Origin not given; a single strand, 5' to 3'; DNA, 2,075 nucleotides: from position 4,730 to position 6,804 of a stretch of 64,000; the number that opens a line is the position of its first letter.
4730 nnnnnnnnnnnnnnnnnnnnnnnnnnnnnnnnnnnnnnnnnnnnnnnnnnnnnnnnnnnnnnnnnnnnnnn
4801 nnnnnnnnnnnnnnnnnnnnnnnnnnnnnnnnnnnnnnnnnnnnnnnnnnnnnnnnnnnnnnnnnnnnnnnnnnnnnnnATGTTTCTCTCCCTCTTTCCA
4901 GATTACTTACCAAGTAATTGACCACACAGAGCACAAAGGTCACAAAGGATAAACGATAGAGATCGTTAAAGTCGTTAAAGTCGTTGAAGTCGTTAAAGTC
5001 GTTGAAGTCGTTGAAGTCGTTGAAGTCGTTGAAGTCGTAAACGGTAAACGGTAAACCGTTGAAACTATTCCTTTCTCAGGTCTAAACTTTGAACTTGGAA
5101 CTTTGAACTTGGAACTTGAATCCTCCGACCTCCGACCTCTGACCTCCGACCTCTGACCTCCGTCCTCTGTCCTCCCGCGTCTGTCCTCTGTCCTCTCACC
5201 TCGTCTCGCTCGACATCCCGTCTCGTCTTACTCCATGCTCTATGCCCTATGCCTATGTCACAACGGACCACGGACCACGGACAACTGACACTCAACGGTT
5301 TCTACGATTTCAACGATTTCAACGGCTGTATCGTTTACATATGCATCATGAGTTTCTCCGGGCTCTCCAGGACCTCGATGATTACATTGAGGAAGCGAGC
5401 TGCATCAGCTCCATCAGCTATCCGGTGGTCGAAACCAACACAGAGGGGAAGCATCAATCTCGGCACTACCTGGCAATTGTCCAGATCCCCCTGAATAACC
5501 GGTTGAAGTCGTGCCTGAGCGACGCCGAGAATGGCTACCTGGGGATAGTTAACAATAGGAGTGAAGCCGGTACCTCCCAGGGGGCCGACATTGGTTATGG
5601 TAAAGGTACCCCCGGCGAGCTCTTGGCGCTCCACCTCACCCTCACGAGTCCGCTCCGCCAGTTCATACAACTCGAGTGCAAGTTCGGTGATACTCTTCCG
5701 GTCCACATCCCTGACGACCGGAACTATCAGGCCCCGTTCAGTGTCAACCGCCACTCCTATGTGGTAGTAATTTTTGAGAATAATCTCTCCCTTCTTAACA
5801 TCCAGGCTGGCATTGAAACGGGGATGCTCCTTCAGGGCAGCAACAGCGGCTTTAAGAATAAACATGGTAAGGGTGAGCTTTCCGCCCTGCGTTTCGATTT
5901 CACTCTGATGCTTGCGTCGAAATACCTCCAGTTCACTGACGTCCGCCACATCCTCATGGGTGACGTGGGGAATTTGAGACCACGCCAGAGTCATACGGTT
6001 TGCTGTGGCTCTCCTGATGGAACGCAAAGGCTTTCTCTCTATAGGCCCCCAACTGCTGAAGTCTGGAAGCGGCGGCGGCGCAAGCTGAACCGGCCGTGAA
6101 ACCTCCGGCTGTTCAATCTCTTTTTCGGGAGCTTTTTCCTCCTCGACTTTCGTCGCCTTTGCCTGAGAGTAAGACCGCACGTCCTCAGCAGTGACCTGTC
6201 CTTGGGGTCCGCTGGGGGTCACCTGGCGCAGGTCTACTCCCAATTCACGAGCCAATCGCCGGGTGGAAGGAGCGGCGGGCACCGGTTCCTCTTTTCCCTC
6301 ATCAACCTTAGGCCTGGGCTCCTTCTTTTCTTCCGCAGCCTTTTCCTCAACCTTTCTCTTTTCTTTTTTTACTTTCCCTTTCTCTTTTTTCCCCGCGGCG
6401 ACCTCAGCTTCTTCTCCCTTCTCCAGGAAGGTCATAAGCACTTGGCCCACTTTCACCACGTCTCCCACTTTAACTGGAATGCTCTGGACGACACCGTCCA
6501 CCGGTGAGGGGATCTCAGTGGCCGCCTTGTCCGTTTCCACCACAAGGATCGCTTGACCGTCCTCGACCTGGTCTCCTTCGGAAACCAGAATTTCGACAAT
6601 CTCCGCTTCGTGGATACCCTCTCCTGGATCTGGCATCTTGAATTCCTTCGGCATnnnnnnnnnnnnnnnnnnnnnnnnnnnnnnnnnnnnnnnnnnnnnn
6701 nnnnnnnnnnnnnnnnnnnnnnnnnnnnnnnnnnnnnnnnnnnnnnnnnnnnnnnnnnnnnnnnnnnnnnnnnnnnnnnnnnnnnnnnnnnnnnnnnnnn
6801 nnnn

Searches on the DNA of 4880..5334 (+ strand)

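Call 75: search_dna_similar(query=window:4880-5334:+, collection=plasmids, mode=distant, max_evalue=0.001, max_rows=15)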
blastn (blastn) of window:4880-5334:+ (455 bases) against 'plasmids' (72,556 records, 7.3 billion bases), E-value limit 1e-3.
No match.

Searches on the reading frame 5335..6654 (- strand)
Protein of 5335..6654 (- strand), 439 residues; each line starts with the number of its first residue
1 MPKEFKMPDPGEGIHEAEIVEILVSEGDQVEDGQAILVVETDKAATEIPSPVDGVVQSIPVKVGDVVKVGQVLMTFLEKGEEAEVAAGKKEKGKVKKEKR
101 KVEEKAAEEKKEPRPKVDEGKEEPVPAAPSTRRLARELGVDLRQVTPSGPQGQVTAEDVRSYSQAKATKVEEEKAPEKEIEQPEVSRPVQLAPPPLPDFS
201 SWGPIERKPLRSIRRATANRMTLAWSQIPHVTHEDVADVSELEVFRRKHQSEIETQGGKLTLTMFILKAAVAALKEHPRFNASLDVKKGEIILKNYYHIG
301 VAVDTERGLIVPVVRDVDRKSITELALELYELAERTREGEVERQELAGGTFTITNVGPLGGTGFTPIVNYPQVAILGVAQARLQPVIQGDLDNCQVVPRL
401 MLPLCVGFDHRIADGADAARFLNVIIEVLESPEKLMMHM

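Call 9: find_encoding_contigs(protein=window:5335-6654:-, flank=10000, max_places=6)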
Protein window:5335-6654:- (439 aa): 4 contigs read that carry it; 3 places shown.
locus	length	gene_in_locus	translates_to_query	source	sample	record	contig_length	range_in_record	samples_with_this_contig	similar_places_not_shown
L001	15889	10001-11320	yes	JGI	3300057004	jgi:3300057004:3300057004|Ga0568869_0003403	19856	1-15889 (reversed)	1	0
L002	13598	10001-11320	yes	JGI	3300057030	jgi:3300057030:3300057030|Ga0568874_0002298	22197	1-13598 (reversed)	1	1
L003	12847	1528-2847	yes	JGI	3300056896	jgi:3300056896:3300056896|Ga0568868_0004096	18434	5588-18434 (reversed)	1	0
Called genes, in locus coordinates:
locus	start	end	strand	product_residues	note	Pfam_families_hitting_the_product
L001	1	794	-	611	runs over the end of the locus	PF00664:ABC_membrane, PF02463:SMC_N (weak), PF00005:ABC_tran, PF13304:AAA_21 (weak)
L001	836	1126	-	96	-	-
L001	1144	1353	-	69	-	-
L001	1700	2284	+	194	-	PF02482:Ribosomal_S30AE, PF00313:CSD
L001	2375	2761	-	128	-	-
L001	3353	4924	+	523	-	PF00702:Hydrolase, PF13419:HAD_2, PF13242:Hydrolase_like (faint), PF02358:Trehalose_PPase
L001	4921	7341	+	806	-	PF03636:Glyco_hydro_65N, PF03632:Glyco_hydro_65m, PF03633:Glyco_hydro_65C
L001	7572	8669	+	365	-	PF00676:E1_dh, PF13292:DXP_synthase_N (faint)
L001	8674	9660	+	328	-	PF02779:Transket_pyr, PF02780:Transketolase_C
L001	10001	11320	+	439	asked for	PF00364:Biotin_lipoyl, PF25984:BSH_YknX (weak), PF25917:BSH_RND (weak), PF02817:E3_binding, PF00198:2-oxoacid_dh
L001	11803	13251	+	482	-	PF00890:FAD_binding_2 (weak), PF01134:GIDA (faint), PF07992:Pyr_redox_2, PF12831:FAD_oxidored, PF13450:NAD_binding_8 (weak), PF13738:Pyr_redox_3, PF00070:Pyr_redox, PF02852:Pyr_redox_dim, +4 more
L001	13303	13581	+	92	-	-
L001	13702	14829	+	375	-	PF02163:Peptidase_M50, PF00571:CBS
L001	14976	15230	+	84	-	-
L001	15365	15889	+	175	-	?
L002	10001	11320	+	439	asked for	PF00364:Biotin_lipoyl, PF25984:BSH_YknX (weak), PF25917:BSH_RND (weak), PF02817:E3_binding, PF00198:2-oxoacid_dh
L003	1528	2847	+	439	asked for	PF00364:Biotin_lipoyl, PF25984:BSH_YknX (weak), PF25917:BSH_RND (weak), PF02817:E3_binding, PF00198:2-oxoacid_dh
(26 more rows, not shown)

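Call 10: search_protein_families(library=pfam, proteins=[window:5335-6654:-])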
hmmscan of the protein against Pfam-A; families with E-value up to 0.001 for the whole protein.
window:5335-6654:- (439 aa): 5 families
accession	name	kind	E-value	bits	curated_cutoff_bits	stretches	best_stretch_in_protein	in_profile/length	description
PF00198.28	2-oxoacid_dh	-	7.8e-82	274.6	23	1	205-437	4-232/232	2-oxoacid dehydrogenases acyltransferase (catalytic domain)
PF00364.28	Biotin_lipoyl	-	1.7e-23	82.7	22.1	1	3-75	1-72/73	Biotin-requiring enzyme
PF02817.22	E3_binding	-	1.1e-13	51.6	23.7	1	125-160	1-36/36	e3 binding domain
PF13533.13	Biotin_lipoyl_2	-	3.7e-10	39.8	29.8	1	48-75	3-30/32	Biotin-lipoyl like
PF13437.12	HlyD_3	-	0.00038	21.6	22.2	1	48-99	2-54/106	HlyD family secretion protein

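Call 16: list_cluster_members(proteins=[window:5335-6654:-, window:3431-4879:-, window:9314-11734:-, window:17238-19169:-, window:39865-41784:-, window:46834-49029:+, window:57332-58969:-])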
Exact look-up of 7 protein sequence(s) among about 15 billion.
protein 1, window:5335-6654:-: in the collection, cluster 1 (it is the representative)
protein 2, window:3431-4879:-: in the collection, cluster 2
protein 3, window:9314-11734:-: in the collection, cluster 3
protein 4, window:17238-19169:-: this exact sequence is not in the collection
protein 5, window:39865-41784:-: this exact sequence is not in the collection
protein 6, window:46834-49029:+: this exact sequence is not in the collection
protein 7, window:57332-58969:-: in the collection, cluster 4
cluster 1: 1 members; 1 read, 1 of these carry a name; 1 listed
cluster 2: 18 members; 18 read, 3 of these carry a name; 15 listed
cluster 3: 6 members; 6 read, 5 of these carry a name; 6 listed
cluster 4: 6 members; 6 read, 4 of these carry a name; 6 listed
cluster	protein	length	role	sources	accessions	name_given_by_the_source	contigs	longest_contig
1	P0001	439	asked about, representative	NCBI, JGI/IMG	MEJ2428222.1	MAG: dihydrolipoamide acetyltransferase family protein [Deltaproteobacteria bacterium] | pyruvate dehydrogenase E2 component (dihydrolipoamide acetyltransferase)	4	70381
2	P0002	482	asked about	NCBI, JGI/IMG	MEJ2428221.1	MAG: dihydrolipoyl dehydrogenase [Deltaproteobacteria bacterium] | dihydrolipoamide dehydrogenase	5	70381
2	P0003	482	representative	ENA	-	-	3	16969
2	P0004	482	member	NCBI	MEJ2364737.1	MAG: dihydrolipoyl dehydrogenase [Deltaproteobacteria bacterium]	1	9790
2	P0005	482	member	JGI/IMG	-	dihydrolipoamide dehydrogenase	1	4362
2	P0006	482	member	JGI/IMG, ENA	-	-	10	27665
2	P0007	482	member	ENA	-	-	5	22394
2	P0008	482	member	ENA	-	-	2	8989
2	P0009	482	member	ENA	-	-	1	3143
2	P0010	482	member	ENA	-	-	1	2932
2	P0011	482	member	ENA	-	-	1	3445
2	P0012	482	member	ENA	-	-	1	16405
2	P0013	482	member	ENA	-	-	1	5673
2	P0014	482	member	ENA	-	-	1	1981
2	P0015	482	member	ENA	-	-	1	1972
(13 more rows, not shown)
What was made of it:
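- On STRR-type tandem heptamers: The source labels the host 'Deltaproteobacteria bacterium' (MAG; call 16).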

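Call 23: find_encoding_contigs(protein=P0006, flank=10000, max_places=8)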
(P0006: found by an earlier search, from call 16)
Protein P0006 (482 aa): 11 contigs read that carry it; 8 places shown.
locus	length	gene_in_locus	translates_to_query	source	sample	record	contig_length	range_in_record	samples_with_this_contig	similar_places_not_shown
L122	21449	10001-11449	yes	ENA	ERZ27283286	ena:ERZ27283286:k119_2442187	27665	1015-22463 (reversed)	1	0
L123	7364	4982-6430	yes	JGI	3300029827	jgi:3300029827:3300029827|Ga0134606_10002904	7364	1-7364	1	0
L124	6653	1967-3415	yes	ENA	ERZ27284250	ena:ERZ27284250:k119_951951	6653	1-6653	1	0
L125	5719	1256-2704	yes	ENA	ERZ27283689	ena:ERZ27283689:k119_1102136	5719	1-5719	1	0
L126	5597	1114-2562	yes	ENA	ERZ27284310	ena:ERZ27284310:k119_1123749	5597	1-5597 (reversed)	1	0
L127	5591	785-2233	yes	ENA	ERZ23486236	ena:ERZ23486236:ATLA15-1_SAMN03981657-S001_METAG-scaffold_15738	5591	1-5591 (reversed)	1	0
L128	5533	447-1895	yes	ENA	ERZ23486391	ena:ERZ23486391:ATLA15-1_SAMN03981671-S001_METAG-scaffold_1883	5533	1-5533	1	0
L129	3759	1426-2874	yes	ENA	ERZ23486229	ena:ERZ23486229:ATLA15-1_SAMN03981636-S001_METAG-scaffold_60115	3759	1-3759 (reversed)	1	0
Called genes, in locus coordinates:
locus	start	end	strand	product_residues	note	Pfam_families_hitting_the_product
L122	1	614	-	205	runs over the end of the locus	PF03886:ABC_trans_aux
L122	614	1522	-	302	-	PF02470:MlaD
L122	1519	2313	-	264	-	PF00005:ABC_tran, PF13304:AAA_21 (faint)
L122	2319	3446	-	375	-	PF01740:STAS (weak), PF13466:STAS_2, PF02405:MlaE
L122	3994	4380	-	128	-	-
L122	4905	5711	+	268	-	PF02358:Trehalose_PPase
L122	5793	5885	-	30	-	-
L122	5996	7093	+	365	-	PF00676:E1_dh, PF13292:DXP_synthase_N (faint), PF00456:Transketolase_N (weak)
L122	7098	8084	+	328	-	PF02779:Transket_pyr, PF02780:Transketolase_C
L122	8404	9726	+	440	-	PF00364:Biotin_lipoyl, PF25984:BSH_YknX (weak), PF25917:BSH_RND (weak), PF02817:E3_binding, PF00198:2-oxoacid_dh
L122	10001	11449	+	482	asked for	PF00890:FAD_binding_2 (weak), PF01134:GIDA (weak), PF07992:Pyr_redox_2, PF12831:FAD_oxidored, PF13450:NAD_binding_8 (weak), PF13738:Pyr_redox_3, PF00070:Pyr_redox, PF02852:Pyr_redox_dim, +3 more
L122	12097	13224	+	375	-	PF02163:Peptidase_M50, PF00571:CBS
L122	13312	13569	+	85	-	-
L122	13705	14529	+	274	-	PF00459:Inositol_P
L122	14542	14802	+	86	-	-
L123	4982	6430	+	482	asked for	PF00890:FAD_binding_2 (weak), PF01134:GIDA (weak), PF07992:Pyr_redox_2, PF12831:FAD_oxidored, PF13450:NAD_binding_8 (weak), PF13738:Pyr_redox_3, PF00070:Pyr_redox, PF02852:Pyr_redox_dim, +3 more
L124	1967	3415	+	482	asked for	PF00890:FAD_binding_2 (weak), PF01134:GIDA (weak), PF07992:Pyr_redox_2, PF12831:FAD_oxidored, PF13450:NAD_binding_8 (weak), PF13738:Pyr_redox_3, PF00070:Pyr_redox, PF02852:Pyr_redox_dim, +3 more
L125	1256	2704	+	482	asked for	PF00890:FAD_binding_2 (weak), PF01134:GIDA (weak), PF07992:Pyr_redox_2, PF12831:FAD_oxidored, PF13450:NAD_binding_8 (weak), PF13738:Pyr_redox_3, PF00070:Pyr_redox, PF02852:Pyr_redox_dim, +3 more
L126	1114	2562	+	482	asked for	PF00890:FAD_binding_2 (weak), PF01134:GIDA (weak), PF07992:Pyr_redox_2, PF12831:FAD_oxidored, PF13450:NAD_binding_8 (weak), PF13738:Pyr_redox_3, PF00070:Pyr_redox, PF02852:Pyr_redox_dim, +3 more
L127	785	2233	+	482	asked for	PF00890:FAD_binding_2 (weak), PF01134:GIDA (weak), PF07992:Pyr_redox_2, PF12831:FAD_oxidored, PF13450:NAD_binding_8 (weak), PF13738:Pyr_redox_3, PF00070:Pyr_redox, PF02852:Pyr_redox_dim, +3 more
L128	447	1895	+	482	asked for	PF00890:FAD_binding_2 (weak), PF01134:GIDA (weak), PF07992:Pyr_redox_2, PF12831:FAD_oxidored, PF13450:NAD_binding_8 (weak), PF13738:Pyr_redox_3, PF00070:Pyr_redox, PF02852:Pyr_redox_dim, +3 more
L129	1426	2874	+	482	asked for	PF00890:FAD_binding_2 (weak), PF01134:GIDA (weak), PF07992:Pyr_redox_2, PF12831:FAD_oxidored, PF13450:NAD_binding_8 (weak), PF13738:Pyr_redox_3, PF00070:Pyr_redox, PF02852:Pyr_redox_dim, +3 more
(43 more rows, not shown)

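Call 46: find_encoding_contigs(protein=P0007, flank=6000, max_places=3)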
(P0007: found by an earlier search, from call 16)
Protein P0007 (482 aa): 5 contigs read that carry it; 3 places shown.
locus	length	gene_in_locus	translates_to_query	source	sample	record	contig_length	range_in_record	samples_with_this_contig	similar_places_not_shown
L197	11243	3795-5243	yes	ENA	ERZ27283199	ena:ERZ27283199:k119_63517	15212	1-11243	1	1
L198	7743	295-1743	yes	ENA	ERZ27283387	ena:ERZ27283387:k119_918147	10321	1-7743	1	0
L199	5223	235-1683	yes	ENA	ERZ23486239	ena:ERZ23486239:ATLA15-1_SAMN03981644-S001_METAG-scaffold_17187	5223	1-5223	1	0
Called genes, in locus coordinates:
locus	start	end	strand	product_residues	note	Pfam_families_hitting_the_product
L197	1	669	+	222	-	?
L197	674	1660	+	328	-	PF02779:Transket_pyr, PF02780:Transketolase_C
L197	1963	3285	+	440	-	PF00364:Biotin_lipoyl, PF25984:BSH_YknX (weak), PF25917:BSH_RND (weak), PF02817:E3_binding, PF00198:2-oxoacid_dh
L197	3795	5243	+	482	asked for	PF00890:FAD_binding_2 (faint), PF01134:GIDA (weak), PF01262:AlaDh_PNT_C (faint), PF07992:Pyr_redox_2, PF12831:FAD_oxidored, PF13738:Pyr_redox_3, PF00070:Pyr_redox, PF02852:Pyr_redox_dim, +4 more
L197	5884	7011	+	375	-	PF02163:Peptidase_M50, PF00571:CBS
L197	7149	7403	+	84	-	-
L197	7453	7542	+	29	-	-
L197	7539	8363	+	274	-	PF00459:Inositol_P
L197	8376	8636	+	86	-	-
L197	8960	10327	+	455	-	PF00171:Aldedh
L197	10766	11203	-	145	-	PF10604:Polyketide_cyc2 (weak), PF03364:Polyketide_cyc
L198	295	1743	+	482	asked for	PF00890:FAD_binding_2 (faint), PF01134:GIDA (weak), PF01262:AlaDh_PNT_C (faint), PF07992:Pyr_redox_2, PF12831:FAD_oxidored, PF13738:Pyr_redox_3, PF00070:Pyr_redox, PF02852:Pyr_redox_dim, +4 more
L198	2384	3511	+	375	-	PF02163:Peptidase_M50, PF00571:CBS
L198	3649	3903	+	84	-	-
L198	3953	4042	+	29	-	-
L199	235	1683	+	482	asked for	PF00890:FAD_binding_2 (faint), PF01134:GIDA (weak), PF01262:AlaDh_PNT_C (faint), PF07992:Pyr_redox_2, PF12831:FAD_oxidored, PF13738:Pyr_redox_3, PF00070:Pyr_redox, PF02852:Pyr_redox_dim, +4 more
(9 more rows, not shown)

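Call 47: find_encoding_contigs(protein=P0003, flank=6000, max_places=3)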
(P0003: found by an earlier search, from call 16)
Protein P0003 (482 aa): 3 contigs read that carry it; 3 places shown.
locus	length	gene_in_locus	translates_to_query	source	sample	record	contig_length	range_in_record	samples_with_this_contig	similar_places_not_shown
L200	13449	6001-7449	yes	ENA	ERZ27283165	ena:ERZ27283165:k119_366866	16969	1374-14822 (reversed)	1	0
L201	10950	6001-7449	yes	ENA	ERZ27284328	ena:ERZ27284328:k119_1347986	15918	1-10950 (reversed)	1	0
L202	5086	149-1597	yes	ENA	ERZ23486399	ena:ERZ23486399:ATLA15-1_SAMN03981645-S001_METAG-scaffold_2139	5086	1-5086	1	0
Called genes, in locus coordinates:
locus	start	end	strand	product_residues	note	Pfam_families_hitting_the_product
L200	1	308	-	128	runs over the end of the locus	-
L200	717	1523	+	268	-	PF02358:Trehalose_PPase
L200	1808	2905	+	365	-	PF00676:E1_dh, PF13292:DXP_synthase_N (faint)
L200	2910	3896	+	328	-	PF02779:Transket_pyr, PF02780:Transketolase_C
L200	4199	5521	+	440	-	PF00364:Biotin_lipoyl, PF25984:BSH_YknX (weak), PF25917:BSH_RND (weak), PF02817:E3_binding, PF00198:2-oxoacid_dh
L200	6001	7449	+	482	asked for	PF00890:FAD_binding_2 (faint), PF01134:GIDA (weak), PF01262:AlaDh_PNT_C (faint), PF07992:Pyr_redox_2, PF12831:FAD_oxidored, PF13738:Pyr_redox_3, PF00070:Pyr_redox, PF02852:Pyr_redox_dim, +4 more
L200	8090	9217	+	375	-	PF02163:Peptidase_M50, PF00571:CBS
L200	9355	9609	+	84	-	-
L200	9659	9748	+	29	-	-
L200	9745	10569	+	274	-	PF00459:Inositol_P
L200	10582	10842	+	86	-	-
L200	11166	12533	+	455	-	PF00171:Aldedh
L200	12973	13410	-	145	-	PF10604:Polyketide_cyc2 (weak), PF03364:Polyketide_cyc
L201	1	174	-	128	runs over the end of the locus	-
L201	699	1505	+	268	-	PF02358:Trehalose_PPase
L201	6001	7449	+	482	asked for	PF00890:FAD_binding_2 (faint), PF01134:GIDA (weak), PF01262:AlaDh_PNT_C (faint), PF07992:Pyr_redox_2, PF12831:FAD_oxidored, PF13738:Pyr_redox_3, PF00070:Pyr_redox, PF02852:Pyr_redox_dim, +4 more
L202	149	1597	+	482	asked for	PF00890:FAD_binding_2 (faint), PF01134:GIDA (weak), PF01262:AlaDh_PNT_C (faint), PF07992:Pyr_redox_2, PF12831:FAD_oxidored, PF13738:Pyr_redox_3, PF00070:Pyr_redox, PF02852:Pyr_redox_dim, +4 more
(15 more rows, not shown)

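Call 48: find_encoding_contigs(protein=P0004, flank=6000, max_places=3)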
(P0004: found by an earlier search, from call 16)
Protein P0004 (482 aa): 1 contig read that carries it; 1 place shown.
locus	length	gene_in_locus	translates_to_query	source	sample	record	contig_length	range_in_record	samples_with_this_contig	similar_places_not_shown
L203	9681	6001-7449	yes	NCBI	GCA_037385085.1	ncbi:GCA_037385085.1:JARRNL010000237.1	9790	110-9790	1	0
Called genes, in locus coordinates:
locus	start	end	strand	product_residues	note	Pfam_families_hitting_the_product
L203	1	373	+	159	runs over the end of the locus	PF03636:Glyco_hydro_65N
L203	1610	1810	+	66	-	PF03633:Glyco_hydro_65C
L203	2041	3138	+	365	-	PF00676:E1_dh, PF13292:DXP_synthase_N (faint)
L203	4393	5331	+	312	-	PF00364:Biotin_lipoyl, PF25917:BSH_RND (weak), PF25973:BSH_CzcB (faint), PF25984:BSH_YknX (weak), PF02817:E3_binding, PF00198:2-oxoacid_dh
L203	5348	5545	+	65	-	PF00198:2-oxoacid_dh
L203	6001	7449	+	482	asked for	PF00890:FAD_binding_2 (weak), PF01134:GIDA (faint), PF07992:Pyr_redox_2, PF12831:FAD_oxidored, PF13450:NAD_binding_8 (weak), PF13738:Pyr_redox_3, PF00070:Pyr_redox, PF02852:Pyr_redox_dim, +3 more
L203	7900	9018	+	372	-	PF02163:Peptidase_M50, PF00571:CBS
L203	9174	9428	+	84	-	-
